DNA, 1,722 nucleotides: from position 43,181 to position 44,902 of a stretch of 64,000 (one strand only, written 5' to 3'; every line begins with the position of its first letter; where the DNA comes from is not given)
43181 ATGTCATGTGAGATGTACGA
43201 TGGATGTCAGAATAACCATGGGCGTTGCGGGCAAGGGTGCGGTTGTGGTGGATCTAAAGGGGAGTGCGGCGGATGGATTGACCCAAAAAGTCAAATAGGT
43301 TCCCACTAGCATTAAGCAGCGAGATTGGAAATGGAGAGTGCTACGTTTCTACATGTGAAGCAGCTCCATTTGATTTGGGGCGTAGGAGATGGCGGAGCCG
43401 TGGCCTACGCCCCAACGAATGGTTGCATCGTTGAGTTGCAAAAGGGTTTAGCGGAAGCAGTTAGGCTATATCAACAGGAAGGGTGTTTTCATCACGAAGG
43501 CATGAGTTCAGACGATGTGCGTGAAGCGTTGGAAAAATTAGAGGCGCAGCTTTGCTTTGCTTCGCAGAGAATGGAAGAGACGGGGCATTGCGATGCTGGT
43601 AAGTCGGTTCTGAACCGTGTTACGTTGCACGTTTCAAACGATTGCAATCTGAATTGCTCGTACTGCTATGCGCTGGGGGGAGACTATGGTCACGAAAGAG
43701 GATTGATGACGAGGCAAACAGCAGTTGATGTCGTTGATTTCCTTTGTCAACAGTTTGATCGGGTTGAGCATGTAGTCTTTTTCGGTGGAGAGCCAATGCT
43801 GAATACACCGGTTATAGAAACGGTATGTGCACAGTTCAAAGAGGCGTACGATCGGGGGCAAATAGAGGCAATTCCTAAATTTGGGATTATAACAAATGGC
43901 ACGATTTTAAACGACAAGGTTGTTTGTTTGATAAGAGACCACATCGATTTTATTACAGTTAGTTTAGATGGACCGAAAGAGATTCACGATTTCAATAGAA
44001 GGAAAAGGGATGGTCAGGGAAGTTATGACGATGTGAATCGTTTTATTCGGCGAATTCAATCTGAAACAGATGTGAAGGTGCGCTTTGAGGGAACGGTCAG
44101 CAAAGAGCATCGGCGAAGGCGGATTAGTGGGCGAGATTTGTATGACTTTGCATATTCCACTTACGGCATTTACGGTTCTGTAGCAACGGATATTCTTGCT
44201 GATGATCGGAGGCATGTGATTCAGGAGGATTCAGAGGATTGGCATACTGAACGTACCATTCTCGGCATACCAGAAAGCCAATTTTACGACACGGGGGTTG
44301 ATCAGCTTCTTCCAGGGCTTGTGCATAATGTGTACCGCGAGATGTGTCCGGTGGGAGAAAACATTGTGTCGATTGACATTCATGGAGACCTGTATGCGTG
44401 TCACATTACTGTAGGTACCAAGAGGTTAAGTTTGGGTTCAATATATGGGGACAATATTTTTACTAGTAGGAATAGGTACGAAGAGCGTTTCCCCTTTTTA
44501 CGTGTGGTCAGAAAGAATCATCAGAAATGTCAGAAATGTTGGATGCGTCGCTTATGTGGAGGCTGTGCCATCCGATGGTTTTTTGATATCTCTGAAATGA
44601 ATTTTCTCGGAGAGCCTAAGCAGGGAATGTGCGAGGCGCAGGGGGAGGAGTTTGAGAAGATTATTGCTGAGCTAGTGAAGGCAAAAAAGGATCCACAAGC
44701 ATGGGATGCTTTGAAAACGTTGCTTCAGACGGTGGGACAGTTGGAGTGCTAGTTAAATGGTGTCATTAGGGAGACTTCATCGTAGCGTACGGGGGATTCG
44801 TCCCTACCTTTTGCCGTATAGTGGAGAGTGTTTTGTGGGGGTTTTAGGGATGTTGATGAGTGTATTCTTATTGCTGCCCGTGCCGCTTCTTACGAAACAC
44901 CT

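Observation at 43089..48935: Uncharacterised radical SAM/SPASM peptide-modification locus: 60-aa Cys/Gly-rich ORF + maturase + ABC exporter, followed by a TonB-dependent receptor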

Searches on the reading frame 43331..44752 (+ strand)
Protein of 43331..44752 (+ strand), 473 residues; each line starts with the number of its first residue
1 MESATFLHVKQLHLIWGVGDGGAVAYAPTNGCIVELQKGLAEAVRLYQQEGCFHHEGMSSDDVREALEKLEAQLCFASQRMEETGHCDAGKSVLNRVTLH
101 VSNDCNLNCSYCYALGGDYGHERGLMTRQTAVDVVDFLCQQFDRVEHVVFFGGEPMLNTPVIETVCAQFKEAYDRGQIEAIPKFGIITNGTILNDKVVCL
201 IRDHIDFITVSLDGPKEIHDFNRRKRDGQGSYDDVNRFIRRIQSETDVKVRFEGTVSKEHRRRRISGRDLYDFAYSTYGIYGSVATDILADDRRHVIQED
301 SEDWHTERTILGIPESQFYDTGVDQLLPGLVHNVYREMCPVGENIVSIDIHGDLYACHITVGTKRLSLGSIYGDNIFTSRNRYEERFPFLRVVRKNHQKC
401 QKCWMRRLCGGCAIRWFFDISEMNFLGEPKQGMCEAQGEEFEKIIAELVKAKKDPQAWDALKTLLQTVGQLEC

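Call 3: search_protein_families(library=ncbifam, proteins=[window:43331-44752:+], max_evalue=0.01)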
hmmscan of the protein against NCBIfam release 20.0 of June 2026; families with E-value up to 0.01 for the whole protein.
window:43331-44752:+ (473 aa): 71 families (the best 25 are shown)
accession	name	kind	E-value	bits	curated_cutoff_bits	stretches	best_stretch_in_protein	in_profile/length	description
NF047865.1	rSAM_PapB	equivalog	1.1e-55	189.2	340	1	96-412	4-315/330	PapB family radical SAM/SPASM ranthipeptide maturase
TIGR04064.1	rSAM_nif11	equivalog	2.5e-51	174.8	518.7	2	60-242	46-224/459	nif11-like peptide radical SAM maturase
TIGR03974.1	rSAM_six_Cys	equivalog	8.5e-43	146.8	425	1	58-414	54-418/451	thioether cross-link-forming SCIFF peptide maturase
TIGR03906.1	quino_hemo_SAM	equivalog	6.4e-40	137.2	453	2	56-244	53-243/467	quinohemoprotein amine dehydrogenase maturation protein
NF040492.1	not_ScfB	exception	5.9e-37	127.6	855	1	86-445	86-445/450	ScfB-related radical SAM/SPASM orphan maturase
NF050038.1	rSAM_RiPP_GggB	equivalog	5.4e-36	124.4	650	1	77-415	24-343/398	streptosactin maturase GggB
TIGR04068.1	rSAM_ocin_clost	equivalog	5.2e-34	117.9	500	1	64-247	47-237/462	Cys-rich peptide radical SAM maturase CcpM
NF038107.1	rSAM_NF038107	equivalog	6.9e-27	94.3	600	1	97-249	87-241/444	Cys-every-fifth radical SAM/SPASM peptide maturase CefB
NF041707.1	rSAM_YhhB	equivalog_domain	1.5e-26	93.1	445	1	97-275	4-183/369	cyclophane-forming radical SAM/SPASM peptide maturase YhhB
NF041298.1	rSAM_mat_DynA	equivalog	4.6e-26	91.7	450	2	104-260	10-163/356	dynobactin maturation radical SAM/SPASM protein DynA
TIGR03942.1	sulfatase_rSAM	equivalog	4.7e-26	91.7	349.45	2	101-245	7-151/363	anaerobic sulfatase maturase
TIGR04280.1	geopep_mat_rSAM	hypoth_equivalog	1.6e-25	89.9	400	1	91-248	80-236/428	geopeptide radical SAM maturase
TIGR03978.1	rSAM_paired_1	equivalog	4.9e-25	88.2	370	1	100-251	88-237/466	His-Xaa-Ser system radical SAM maturase HxsB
TIGR04163.1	rSAM_cobopep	equivalog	4.9e-23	81.6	375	2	97-250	66-216/428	peptide-modifying radical SAM enzyme CbpB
NF038170.1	lachnocin_rSAM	equivalog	8.1e-21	74.4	550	1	88-244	69-225/440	lachnocin radical SAM maturase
TIGR04148.1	GG_samocin_CFB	equivalog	1e-19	71.1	300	1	93-284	15-211/411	radical SAM peptide maturase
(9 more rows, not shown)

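Call 4: search_protein_families(library=pfam, proteins=[window:43331-44752:+], max_evalue=0.01)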
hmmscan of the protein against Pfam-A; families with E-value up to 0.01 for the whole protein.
window:43331-44752:+ (473 aa): 3 families
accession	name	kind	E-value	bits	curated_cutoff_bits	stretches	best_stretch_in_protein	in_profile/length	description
PF04055.27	Radical_SAM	-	2.3e-17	64.1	29.5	1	101-244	3-138/166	Radical SAM superfamily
PF13353.11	Fer4_12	-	6.5e-10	39.9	22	1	96-231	7-131/137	4Fe-4S single cluster domain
PF13186.11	SPASM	-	0.0013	19.4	21.5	1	339-404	1-67/67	Iron-sulfur cluster-binding domain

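Call 8: find_homologous_proteins(query=window:43331-44752:+, max_evalue=1e-10)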
Query window:43331-44752:+ (473 aa): 2669 proteins with E <= 1e-10 among 8000 candidates; the best 120 are listed.
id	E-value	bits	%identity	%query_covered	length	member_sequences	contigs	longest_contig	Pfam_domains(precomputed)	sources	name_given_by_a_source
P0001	0.0e+0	1079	97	100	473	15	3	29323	PF04055.28,PF13353.12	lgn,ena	-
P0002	1.0e-145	505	47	99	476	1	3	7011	PF04055.28,PF13353.12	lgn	-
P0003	2.5e-115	405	57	66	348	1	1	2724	PF04055.28,PF13353.12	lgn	-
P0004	8.6e-114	400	39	98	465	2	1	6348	PF04055.28,PF13353.12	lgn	-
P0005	1.9e-112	395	42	96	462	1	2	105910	PF04055.28,PF13353.12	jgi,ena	-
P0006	3.5e-111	391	41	98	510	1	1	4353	PF04055.28,PF13353.12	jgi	jgi:uncharacterized protein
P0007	2.5e-109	385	42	82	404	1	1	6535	PF04055.28,PF13353.12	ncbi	-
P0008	8.4e-108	380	40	96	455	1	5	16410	PF04055.28,PF13353.12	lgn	-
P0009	7.7e-97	344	36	97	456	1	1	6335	PF04055.28,PF13353.12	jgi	jgi:uncharacterized protein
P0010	2.4e-95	339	36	98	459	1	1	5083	PF04055.28,PF13353.12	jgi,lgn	jgi:uncharacterized protein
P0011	7.6e-93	331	39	85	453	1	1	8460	PF13186.12,PF04055.28,PF13353.12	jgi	jgi:uncharacterized protein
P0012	1.5e-92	330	33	99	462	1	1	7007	PF04055.28,PF13353.12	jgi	jgi:uncharacterized protein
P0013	6.6e-92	327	34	97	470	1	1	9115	PF13186.12,PF04055.28,PF13353.12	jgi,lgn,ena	-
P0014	6.8e-91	324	38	88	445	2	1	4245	PF04055.28,PF13353.12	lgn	-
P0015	1.0e-90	323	39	86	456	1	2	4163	PF13186.12,PF04055.28,PF13353.12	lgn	-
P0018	2.0e-88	316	35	96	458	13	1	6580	PF13186.12,PF04055.28,PF13353.12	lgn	-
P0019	3.4e-88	315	39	81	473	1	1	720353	PF04055.28,PF13353.12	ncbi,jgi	ncbi:MAG: radical SAM protein [Dehalococcoidia bacterium]|jgi:uncharacterized protein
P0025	9.0e-83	297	40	78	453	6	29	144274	PF04055.28,PF13353.12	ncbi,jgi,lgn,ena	jgi:uncharacterized protein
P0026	1.2e-82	297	36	96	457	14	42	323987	PF04055.28,PF13353.12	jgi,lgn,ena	-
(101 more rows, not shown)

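Call 9: find_encoding_contigs(protein=P0002, flank=5000, max_places=2)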
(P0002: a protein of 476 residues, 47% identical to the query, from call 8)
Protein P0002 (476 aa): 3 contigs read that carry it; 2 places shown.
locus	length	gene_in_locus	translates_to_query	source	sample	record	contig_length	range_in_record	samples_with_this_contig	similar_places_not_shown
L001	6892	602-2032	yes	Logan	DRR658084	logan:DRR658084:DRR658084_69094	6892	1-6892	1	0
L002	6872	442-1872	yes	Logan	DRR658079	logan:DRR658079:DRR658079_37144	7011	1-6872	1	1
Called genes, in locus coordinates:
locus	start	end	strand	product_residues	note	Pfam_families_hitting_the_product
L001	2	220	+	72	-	?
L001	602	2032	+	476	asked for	PF04055:Radical_SAM, PF13353:Fer4_12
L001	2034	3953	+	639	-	PF00664:ABC_membrane, PF03193:RsgA_GTPase (faint), PF00005:ABC_tran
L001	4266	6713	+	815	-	PF13620:CarboxypepD_reg (weak), PF13715:CarbopepD_reg_2, PF14905:OMP_b-brl_3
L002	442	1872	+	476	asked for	PF04055:Radical_SAM, PF13353:Fer4_12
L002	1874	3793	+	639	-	PF00664:ABC_membrane, PF03193:RsgA_GTPase (faint), PF00005:ABC_tran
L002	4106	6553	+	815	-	PF13620:CarboxypepD_reg (weak), PF13715:CarbopepD_reg_2, PF14905:OMP_b-brl_3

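Call 10: find_encoding_contigs(protein=P0005, flank=6000, max_places=2)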
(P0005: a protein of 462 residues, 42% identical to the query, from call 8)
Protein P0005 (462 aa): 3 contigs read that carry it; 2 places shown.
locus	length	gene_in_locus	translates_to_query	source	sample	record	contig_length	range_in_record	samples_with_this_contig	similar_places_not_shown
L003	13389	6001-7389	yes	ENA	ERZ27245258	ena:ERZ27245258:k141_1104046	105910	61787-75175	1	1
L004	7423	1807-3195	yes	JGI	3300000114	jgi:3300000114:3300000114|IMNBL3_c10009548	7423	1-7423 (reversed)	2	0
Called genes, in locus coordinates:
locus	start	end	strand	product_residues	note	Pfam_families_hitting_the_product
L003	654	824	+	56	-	-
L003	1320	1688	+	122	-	PF19762:DUF6249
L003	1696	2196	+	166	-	PF04542:Sigma70_r2, PF08281:Sigma70_r4_2, PF04545:Sigma70_r4 (weak)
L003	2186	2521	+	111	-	-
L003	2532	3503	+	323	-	PF13349:DUF4097 (weak)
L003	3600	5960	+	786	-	PF13620:CarboxypepD_reg, PF13715:CarbopepD_reg_2, PF14905:OMP_b-brl_3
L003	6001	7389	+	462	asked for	PF13353:Fer4_12, PF04055:Radical_SAM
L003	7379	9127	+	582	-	PF00664:ABC_membrane, PF00005:ABC_tran, PF02463:SMC_N (faint), PF13304:AAA_21 (faint)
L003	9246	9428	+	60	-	-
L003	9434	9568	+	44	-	PF02624:YcaO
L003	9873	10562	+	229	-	-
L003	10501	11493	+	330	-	-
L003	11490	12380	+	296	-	-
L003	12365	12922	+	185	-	-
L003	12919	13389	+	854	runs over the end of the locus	-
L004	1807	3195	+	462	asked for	PF13353:Fer4_12, PF04055:Radical_SAM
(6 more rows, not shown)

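Call 11: find_encoding_contigs(protein=P0001, flank=8000, max_places=3)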
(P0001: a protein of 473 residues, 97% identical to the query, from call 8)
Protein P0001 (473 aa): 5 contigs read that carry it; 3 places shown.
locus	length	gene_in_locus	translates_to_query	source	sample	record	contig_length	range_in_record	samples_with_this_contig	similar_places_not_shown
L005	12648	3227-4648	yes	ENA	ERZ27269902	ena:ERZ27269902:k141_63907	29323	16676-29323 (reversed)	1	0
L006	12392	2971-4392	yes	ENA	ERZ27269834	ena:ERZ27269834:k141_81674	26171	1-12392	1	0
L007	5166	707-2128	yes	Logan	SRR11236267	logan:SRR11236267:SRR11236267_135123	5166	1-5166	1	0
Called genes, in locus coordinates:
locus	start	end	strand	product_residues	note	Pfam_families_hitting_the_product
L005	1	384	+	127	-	?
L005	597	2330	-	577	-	PF13306:LRR_5 (weak), PF13855:LRR_8 (faint), PF13306:LRR_5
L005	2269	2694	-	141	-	-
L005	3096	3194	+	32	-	-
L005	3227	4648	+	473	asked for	PF04055:Radical_SAM, PF13353:Fer4_12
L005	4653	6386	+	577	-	PF00664:ABC_membrane, PF00005:ABC_tran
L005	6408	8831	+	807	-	PF13620:CarboxypepD_reg, PF13715:CarbopepD_reg_2, PF07715:Plug (weak), PF00593:TonB_dep_Rec_b-barrel, PF14905:OMP_b-brl_3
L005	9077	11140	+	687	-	PF02518:HATPase_c (weak), PF13589:HATPase_c_3 (weak), PF00183:HSP90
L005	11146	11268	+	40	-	-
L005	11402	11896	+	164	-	PF01245:Ribosomal_L19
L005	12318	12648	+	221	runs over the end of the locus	PF13505:OMP_b-brl, PF13568:OMP_b-brl_2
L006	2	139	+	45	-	?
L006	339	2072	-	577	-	PF13306:LRR_5 (weak), PF13855:LRR_8 (faint), PF13306:LRR_5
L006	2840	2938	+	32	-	-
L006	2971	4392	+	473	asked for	PF04055:Radical_SAM, PF13353:Fer4_12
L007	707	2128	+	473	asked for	PF04055:Radical_SAM, PF13353:Fer4_12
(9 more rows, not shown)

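Call 18: find_related_loci(query=A2, collection=genome_contigs, flank=7000)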
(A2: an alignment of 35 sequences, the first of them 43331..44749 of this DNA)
Query A2 (473 aa) in genome_contigs; peptide patterns used: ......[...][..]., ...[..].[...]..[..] (x = any residue, [..] = any of these).
599 stretches matched a pattern (row limit reached: there are more); 572 encode a relative of the query (tblastn E <= 1e-3); the best 80 are kept; 80 distinct loci.
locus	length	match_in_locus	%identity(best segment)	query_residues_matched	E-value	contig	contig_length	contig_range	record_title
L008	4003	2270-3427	32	90-463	2e-53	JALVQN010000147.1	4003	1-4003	MAG: Desulfobacterales bacterium isolate A3_metabat2_scaf2bin.054 A3_NODE_42849_length_4003_cov_1.526832, whole genome s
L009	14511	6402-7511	29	83-453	5e-39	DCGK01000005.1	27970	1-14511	MAG TPA_asm: Ruminococcus sp. UBA1780 UBA1780_contig_31700, whole genome shotgun sequence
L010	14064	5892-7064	26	10-413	9e-39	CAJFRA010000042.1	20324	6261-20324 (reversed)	Candidatus Pseudobutyricicoccus lothianensis isolate Chicken_14_mag_102 genome assembly, contig: MAGpy_11413_14_idba_bin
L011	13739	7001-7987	31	92-419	6e-38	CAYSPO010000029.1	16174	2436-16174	MAG TPA_asm: uncultured Peptoniphilaceae bacterium isolate SRP294416_co2_462 genome assembly, contig: NODE_4159_length_1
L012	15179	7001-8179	27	56-446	3e-38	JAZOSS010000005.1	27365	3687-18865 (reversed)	MAG: Eubacteriales bacterium isolate T1900045543_YK20190237.MAGScoT_cleanbin_000008 SGB_7830_k141_2057705, whole genome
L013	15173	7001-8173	28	59-446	1e-36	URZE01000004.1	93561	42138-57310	uncultured Ruminococcaceae bacterium isolate UMGS1491 genome assembly, contig: NODE_184_length_93561_cov_14.706842, whol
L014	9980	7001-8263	27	13-434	6e-37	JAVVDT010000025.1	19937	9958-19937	MAG: Desulfuromonadales bacterium isolate TamC13-02 NODE_25_length_19937_cov_26.203988, whole genome shotgun sequence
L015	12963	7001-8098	30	91-453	8e-36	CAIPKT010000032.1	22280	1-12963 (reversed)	MAG: uncultured Chlorobiaceae bacterium isolate Ja1-D4_bin-695 genome assembly, contig: bin-695:032/226, whole genome sh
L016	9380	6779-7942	30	61-451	6e-36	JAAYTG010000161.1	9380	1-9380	MAG: Clostridiales bacterium isolate AS23ysBPME_90 152488_AS23, whole genome shotgun sequence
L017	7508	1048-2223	27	59-451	2e-35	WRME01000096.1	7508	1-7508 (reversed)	MAG: Oscillospiraceae bacterium isolate Th196P3bin66 Ga0099364_10024400, whole genome shotgun sequence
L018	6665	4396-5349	29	90-412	2e-35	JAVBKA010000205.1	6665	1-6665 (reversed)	MAG: Oscillospiraceae bacterium isolate GLO_MAG_00153 c_000008708936, whole genome shotgun sequence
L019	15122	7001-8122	29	57-424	3e-35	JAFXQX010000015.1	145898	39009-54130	MAG: Lachnospiraceae bacterium isolate RGIG6664 Sheep_Rumen-1__c418939, whole genome shotgun sequence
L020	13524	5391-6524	28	67-445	3e-35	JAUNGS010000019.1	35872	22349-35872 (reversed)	MAG: Eubacterium sp. isolate S27M_St_31 NODE_615_length_35872_cov_7.503448, whole genome shotgun sequence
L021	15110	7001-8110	27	56-417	1e-34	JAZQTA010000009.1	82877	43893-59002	MAG: Eubacteriales bacterium isolate T1900045194_TC20190190.MAGScoT_cleanbin_000025 SGB_5307_k141_41547, whole genome sh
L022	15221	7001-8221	26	59-464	9e-35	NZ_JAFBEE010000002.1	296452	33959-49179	Alkaliphilus hydrothermalis strain DSM 25890 Ga0454045_02, whole genome shotgun sequence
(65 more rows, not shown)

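Call 19: find_encoding_contigs(protein=P0008, flank=6000, max_places=2)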
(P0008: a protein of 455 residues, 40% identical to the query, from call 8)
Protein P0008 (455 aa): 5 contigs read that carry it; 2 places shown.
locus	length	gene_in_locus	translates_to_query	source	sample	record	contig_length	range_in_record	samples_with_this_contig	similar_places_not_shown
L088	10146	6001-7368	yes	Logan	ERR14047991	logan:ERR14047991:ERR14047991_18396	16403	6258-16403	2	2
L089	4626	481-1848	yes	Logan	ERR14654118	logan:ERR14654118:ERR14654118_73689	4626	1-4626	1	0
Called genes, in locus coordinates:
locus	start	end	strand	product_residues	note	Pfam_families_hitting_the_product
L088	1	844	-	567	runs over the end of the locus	PF03814:KdpA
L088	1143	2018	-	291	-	-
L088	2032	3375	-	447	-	PF00072:Response_reg, PF00158:Sigma54_activat, PF14532:Sigma54_activ_2, PF00004:AAA (weak), PF07724:AAA_2, PF07728:AAA_5, PF25601:AAA_lid_14, PF02954:HTH_8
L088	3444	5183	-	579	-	PF00171:Aldedh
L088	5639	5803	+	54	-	-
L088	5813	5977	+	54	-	-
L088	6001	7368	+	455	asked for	PF04055:Radical_SAM, PF13353:Fer4_12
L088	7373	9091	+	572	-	PF00664:ABC_membrane, PF03193:RsgA_GTPase (faint), PF02463:SMC_N (faint), PF00005:ABC_tran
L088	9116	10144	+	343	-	?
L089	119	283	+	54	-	-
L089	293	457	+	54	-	-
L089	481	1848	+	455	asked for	PF04055:Radical_SAM, PF13353:Fer4_12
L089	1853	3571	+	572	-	PF00664:ABC_membrane, PF03193:RsgA_GTPase (faint), PF02463:SMC_N (faint), PF00005:ABC_tran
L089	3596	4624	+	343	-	?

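Call 20: find_encoding_contigs(protein=P0004, flank=6000, max_places=1)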
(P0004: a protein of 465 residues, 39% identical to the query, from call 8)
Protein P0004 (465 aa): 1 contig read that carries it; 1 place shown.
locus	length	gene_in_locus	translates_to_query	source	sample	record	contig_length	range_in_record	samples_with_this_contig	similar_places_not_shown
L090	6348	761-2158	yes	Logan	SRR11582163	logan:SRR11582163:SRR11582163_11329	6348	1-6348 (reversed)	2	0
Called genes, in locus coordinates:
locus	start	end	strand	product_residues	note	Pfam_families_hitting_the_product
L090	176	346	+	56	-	-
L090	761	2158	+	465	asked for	PF13353:Fer4_12, PF04055:Radical_SAM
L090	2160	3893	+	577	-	PF00664:ABC_membrane, PF00005:ABC_tran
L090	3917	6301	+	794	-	PF13620:CarboxypepD_reg, PF13715:CarbopepD_reg_2, PF00593:TonB_dep_Rec_b-barrel, PF14905:OMP_b-brl_3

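Call 21: find_encoding_contigs(protein=P0013, flank=6000, max_places=1)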
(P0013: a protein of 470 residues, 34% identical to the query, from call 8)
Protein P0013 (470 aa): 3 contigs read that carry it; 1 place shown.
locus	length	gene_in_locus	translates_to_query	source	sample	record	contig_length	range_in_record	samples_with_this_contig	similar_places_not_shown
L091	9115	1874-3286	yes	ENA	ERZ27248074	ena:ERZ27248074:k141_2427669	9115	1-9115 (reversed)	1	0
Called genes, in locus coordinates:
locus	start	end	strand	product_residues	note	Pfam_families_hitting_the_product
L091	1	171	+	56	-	?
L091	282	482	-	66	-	-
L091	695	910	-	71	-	-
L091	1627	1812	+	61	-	-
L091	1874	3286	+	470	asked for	PF13353:Fer4_12, PF04055:Radical_SAM, PF13186:SPASM (faint)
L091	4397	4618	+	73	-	-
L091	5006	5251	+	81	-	PF18135:Type_ISP_C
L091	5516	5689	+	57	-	-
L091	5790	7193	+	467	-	PF04055:Radical_SAM, PF13353:Fer4_12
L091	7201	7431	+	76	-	-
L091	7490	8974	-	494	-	PF00515:TPR_1 (faint), PF07719:TPR_2 (faint), PF13181:TPR_8 (faint), PF13374:TPR_10 (faint), PF13414:TPR_11 (faint), PF13424:TPR_12 (faint), PF13431:TPR_17 (faint), PF14559:TPR_19 (faint), +1 more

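Call 22: find_encoding_contigs(protein=P0026, flank=6000, max_places=2)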
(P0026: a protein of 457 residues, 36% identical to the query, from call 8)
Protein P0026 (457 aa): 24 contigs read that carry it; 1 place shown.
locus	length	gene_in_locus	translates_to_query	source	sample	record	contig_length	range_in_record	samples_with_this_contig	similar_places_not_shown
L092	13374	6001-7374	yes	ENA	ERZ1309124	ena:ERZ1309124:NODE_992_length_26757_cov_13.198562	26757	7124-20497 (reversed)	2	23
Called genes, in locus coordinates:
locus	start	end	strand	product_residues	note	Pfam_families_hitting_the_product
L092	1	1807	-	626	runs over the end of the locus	PF13424:TPR_12 (faint)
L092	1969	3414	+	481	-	-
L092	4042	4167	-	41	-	-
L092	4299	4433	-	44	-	-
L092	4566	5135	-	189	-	PF28474:DUF8412, PF13376:OmdA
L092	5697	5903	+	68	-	-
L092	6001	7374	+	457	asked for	PF04055:Radical_SAM, PF13353:Fer4_12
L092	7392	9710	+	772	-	PF13620:CarboxypepD_reg, PF13715:CarbopepD_reg_2, PF00593:TonB_dep_Rec_b-barrel, PF14905:OMP_b-brl_3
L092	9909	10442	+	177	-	PF16437:DUF5034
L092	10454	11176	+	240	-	-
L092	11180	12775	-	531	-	PF07690:MFS_1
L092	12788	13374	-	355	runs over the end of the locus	PF25917:BSH_RND, PF25876:HH_MFP_RND (faint), PF25881:HH_YBHG (weak), PF25885:HH_EMRA (weak), PF25954:Beta-barrel_RND_2 (weak), PF25963:Beta-barrel_AAEA (weak)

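Call 29: search_solved_structures(query=window:43331-44749:+, max_evalue=0.001, show_alignments=1)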
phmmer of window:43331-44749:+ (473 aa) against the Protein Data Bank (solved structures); distinct sequences matched with E-value up to 0.001: 6.
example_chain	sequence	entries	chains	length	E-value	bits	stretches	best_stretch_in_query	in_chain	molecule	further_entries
5wgg_A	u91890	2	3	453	1e-35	127.2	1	60-418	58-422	Radical SAM domain protein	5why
4k36_A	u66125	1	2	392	1.5e-12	50.8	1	101-239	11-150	Anaerobic sulfatase-maturating enzyme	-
4k37_A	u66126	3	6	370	4.1e-12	49.4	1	101-239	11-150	Anaerobic sulfatase-maturating enzyme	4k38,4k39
8vpo_A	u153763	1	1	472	1.7e-10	44.1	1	88-275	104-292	Radical SAM core domain-containing protein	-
9gm3_A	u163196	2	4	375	4.9e-10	42.5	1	99-247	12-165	ChlB radical SAM domain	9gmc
6efn_A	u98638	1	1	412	0.00026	23.6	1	53-250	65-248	Sporulation killing factor maturation protein SkfB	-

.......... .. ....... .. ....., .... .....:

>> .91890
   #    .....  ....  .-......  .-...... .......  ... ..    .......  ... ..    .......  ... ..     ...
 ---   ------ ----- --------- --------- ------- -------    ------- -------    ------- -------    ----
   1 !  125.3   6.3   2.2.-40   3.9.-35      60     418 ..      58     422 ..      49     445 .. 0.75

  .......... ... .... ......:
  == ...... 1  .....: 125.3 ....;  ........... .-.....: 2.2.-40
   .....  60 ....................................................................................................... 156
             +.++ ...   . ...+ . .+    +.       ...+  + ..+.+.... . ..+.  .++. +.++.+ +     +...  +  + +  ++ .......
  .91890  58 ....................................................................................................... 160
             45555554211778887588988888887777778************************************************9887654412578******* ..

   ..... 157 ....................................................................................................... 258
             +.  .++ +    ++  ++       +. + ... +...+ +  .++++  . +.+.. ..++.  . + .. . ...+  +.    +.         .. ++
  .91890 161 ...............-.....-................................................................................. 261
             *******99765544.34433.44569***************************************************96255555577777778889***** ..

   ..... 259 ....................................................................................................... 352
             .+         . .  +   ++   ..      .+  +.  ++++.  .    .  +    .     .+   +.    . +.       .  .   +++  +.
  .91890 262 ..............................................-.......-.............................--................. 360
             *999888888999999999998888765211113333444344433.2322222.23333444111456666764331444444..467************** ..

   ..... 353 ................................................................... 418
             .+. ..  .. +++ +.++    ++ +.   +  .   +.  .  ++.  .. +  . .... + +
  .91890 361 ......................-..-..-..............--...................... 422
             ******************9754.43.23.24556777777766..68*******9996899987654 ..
